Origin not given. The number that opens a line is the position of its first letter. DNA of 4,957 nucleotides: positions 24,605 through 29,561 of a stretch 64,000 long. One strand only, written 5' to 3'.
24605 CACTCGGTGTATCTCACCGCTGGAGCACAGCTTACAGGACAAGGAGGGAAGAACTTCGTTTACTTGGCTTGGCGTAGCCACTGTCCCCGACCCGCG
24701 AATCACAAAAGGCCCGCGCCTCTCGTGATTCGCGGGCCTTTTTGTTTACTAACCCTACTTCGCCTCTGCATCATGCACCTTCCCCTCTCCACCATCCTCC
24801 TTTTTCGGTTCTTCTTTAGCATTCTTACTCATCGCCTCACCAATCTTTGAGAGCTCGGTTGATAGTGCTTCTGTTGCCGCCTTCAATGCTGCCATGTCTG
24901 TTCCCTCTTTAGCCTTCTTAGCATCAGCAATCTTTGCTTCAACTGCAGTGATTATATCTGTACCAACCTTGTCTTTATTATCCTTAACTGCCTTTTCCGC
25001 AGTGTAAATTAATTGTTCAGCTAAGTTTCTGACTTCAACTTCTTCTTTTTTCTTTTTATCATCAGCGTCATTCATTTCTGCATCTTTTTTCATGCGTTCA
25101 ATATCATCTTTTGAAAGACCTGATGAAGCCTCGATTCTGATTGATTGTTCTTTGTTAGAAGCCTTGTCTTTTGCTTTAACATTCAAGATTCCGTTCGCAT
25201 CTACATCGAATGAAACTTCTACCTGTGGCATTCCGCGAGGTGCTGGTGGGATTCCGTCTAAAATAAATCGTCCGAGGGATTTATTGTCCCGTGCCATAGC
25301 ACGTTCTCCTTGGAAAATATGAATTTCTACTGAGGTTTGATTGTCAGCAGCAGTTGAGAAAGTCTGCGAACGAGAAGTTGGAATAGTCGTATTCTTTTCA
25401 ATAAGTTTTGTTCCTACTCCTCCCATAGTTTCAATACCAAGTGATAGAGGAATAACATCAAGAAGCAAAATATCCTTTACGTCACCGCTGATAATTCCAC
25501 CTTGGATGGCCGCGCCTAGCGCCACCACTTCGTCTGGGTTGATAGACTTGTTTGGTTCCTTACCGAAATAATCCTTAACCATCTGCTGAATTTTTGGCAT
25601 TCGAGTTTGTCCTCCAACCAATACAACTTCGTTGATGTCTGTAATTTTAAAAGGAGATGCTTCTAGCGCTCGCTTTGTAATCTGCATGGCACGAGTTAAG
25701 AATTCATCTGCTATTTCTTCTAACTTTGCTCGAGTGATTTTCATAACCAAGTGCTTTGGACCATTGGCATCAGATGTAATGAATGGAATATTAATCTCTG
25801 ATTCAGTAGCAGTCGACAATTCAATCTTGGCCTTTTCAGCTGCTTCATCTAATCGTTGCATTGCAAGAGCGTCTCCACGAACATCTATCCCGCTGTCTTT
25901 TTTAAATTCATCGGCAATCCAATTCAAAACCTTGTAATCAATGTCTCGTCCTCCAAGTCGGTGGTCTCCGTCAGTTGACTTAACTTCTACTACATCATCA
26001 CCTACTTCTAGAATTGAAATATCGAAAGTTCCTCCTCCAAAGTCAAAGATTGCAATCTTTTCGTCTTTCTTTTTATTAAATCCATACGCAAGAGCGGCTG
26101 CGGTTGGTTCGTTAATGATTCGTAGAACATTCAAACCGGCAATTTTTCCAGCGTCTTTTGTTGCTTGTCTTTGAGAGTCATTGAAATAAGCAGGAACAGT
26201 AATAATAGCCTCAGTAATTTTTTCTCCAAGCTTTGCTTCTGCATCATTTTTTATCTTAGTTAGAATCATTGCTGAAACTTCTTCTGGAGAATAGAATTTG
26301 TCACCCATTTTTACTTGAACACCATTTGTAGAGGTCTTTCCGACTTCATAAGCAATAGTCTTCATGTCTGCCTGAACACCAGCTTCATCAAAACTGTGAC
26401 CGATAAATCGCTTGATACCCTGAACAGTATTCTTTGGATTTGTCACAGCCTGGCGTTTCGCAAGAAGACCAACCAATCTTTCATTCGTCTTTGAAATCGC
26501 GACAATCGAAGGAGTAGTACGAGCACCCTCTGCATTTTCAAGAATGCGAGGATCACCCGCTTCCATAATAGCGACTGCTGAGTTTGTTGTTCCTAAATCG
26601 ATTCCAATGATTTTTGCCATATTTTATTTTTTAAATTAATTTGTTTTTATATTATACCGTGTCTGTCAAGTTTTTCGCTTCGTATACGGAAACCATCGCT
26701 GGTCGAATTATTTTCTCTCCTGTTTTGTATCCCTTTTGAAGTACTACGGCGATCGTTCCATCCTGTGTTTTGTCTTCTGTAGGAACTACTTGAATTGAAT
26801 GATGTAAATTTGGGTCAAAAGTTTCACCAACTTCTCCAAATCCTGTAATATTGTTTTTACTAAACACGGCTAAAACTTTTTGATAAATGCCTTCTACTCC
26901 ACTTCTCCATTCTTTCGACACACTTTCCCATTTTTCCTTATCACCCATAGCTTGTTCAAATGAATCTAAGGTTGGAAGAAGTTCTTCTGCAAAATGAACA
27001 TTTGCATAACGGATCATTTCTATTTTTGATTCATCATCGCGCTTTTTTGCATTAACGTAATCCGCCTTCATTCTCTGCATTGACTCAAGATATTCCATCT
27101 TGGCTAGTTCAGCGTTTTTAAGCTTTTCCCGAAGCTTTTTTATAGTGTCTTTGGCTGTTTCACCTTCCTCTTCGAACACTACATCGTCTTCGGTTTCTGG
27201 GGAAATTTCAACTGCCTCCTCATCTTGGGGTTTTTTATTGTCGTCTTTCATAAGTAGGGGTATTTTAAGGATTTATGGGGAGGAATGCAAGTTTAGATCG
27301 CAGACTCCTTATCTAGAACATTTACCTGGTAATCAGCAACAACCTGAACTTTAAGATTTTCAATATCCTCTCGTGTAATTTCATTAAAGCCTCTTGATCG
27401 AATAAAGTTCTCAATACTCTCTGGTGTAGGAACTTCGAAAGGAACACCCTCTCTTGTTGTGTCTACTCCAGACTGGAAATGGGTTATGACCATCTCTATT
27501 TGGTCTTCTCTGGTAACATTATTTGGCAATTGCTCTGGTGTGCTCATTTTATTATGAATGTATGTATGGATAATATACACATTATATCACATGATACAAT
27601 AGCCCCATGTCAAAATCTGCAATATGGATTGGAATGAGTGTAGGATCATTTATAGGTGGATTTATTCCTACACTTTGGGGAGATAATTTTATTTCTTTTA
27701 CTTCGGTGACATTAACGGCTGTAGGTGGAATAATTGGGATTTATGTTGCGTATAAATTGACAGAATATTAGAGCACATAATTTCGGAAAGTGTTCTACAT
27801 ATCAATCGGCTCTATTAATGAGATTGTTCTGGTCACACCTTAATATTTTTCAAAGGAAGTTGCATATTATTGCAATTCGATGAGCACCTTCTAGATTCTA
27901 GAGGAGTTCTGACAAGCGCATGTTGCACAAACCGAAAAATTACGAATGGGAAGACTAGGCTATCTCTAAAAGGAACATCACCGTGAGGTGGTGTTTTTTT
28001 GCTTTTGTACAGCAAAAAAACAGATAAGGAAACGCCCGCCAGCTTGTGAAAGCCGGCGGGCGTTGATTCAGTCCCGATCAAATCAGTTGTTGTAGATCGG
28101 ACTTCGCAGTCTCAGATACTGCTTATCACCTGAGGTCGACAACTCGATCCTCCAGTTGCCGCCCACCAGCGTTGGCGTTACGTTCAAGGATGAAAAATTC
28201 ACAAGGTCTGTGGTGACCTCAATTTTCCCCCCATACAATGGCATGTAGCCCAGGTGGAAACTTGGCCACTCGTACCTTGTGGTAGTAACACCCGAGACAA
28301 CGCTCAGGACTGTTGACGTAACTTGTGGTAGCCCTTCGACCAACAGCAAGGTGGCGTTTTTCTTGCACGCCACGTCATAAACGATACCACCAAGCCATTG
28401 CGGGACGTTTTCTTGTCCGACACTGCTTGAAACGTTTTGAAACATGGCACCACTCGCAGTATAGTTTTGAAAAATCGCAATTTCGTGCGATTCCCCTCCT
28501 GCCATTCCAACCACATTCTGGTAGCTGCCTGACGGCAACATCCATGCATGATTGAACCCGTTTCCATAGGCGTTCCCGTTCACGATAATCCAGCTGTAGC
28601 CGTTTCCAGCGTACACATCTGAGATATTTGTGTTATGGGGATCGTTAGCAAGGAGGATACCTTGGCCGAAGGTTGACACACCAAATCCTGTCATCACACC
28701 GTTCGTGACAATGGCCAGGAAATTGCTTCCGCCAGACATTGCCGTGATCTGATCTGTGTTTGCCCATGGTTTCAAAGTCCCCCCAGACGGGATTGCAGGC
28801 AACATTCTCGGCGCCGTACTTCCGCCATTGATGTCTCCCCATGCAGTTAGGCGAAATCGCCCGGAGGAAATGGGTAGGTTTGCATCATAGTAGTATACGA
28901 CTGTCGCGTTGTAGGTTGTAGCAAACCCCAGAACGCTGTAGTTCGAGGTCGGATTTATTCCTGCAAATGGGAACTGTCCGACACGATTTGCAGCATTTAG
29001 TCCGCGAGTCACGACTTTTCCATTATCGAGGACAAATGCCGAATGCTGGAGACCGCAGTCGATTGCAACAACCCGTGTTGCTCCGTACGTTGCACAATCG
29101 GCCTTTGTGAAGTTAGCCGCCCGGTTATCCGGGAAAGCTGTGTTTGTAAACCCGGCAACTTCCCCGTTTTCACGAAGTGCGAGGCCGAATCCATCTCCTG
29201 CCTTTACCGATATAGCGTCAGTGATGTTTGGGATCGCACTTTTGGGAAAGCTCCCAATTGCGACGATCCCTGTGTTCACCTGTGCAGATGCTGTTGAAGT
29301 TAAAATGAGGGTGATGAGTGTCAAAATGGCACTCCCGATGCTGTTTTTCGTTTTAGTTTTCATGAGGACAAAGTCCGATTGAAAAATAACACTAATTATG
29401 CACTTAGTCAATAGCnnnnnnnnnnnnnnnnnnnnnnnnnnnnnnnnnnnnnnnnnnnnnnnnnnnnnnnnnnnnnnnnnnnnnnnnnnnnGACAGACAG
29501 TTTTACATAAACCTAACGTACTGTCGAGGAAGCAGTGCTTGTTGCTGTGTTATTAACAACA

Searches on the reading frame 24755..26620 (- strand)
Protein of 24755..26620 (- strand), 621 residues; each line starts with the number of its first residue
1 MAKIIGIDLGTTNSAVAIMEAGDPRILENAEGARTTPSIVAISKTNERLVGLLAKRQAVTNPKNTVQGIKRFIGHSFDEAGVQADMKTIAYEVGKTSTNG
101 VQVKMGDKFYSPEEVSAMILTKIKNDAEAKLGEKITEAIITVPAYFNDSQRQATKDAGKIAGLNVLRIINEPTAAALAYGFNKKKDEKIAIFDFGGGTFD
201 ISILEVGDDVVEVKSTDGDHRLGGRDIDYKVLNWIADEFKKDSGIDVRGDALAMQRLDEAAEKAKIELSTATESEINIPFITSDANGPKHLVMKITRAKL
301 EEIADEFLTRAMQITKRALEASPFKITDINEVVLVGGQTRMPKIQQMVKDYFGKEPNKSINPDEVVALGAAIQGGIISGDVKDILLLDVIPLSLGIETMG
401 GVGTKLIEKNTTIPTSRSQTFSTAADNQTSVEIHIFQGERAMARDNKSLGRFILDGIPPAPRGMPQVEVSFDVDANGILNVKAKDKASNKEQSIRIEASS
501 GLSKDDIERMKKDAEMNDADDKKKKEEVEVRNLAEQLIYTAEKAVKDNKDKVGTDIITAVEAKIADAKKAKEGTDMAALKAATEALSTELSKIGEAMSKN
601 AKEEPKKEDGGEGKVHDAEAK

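Call 80: list_cluster_members(proteins=[window:24755-26620:-, window:41410-42486:-, window:47248-48261:-, window:10439-11545:-, window:35384-37045:-, window:14855-16186:-, window:22828-24267:-, window:12379-13443:-])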
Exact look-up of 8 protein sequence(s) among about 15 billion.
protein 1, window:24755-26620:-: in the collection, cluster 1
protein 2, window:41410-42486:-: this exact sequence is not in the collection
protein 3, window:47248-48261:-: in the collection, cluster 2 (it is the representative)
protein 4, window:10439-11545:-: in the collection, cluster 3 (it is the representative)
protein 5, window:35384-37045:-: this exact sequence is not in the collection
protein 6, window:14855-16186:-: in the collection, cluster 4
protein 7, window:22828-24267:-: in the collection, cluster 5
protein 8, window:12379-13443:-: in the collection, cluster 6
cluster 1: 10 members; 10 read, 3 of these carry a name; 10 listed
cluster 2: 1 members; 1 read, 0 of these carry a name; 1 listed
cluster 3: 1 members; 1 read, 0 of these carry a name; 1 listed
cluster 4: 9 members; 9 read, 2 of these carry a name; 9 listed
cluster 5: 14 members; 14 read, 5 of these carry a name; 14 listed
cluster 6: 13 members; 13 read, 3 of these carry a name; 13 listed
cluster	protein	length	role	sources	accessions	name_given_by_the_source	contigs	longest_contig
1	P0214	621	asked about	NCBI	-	-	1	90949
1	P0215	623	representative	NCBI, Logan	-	-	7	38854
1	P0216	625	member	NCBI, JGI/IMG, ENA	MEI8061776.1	MAG: molecular chaperone DnaK [bacterium]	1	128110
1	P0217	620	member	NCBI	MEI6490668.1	MAG: molecular chaperone DnaK [bacterium]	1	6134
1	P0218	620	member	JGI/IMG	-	molecular chaperone DnaK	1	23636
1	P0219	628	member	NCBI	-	-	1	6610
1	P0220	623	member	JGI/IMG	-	-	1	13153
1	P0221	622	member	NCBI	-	-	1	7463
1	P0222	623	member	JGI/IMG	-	-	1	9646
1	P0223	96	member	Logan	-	-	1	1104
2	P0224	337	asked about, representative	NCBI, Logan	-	-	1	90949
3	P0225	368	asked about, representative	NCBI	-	-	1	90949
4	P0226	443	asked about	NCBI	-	-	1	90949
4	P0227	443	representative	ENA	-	-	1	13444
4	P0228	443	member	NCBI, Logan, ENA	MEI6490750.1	MAG: aspartate--tRNA(Asn) ligase [bacterium]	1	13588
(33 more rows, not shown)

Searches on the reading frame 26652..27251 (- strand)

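Call 17: search_protein_families(library=pfam, proteins=[window:26652-27251:-], max_evalue=0.001)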
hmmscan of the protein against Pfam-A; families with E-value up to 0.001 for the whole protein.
window:26652-27251:- (199 aa): 1 family
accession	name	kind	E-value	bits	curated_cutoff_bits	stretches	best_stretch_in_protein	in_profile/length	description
PF01025.24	GrpE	-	1.1e-38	132.9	25.8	1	28-190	4-164/165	GrpE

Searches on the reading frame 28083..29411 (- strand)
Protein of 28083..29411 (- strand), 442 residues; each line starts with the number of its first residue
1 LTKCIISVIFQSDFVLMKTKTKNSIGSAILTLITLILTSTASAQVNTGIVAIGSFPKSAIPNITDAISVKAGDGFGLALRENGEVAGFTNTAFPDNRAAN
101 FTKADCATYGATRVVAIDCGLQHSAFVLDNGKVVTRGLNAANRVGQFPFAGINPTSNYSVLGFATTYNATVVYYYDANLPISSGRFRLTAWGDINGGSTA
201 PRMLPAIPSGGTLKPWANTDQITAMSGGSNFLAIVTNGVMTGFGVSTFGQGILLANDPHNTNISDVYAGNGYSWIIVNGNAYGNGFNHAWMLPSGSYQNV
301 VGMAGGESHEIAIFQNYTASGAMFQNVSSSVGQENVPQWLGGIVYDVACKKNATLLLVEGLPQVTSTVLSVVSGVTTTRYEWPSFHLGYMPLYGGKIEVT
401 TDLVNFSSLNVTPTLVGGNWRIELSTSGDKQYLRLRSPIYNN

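Call 17: search_protein_families(library=pfam, proteins=[window:28083-29411:-], max_evalue=0.001)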
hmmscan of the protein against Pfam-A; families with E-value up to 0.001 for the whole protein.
window:28083-29411:- (442 aa): 2 families
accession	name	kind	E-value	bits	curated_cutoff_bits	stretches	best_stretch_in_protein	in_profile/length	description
PF25390.1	WD40_RLD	-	1.8e-09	37.8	150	1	64-296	89-334/363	RCC1-like domain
PF13540.12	RCC1_2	-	7.7e-09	35.5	22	1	114-140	1-27/30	Regulator of chromosome condensation (RCC1) repeat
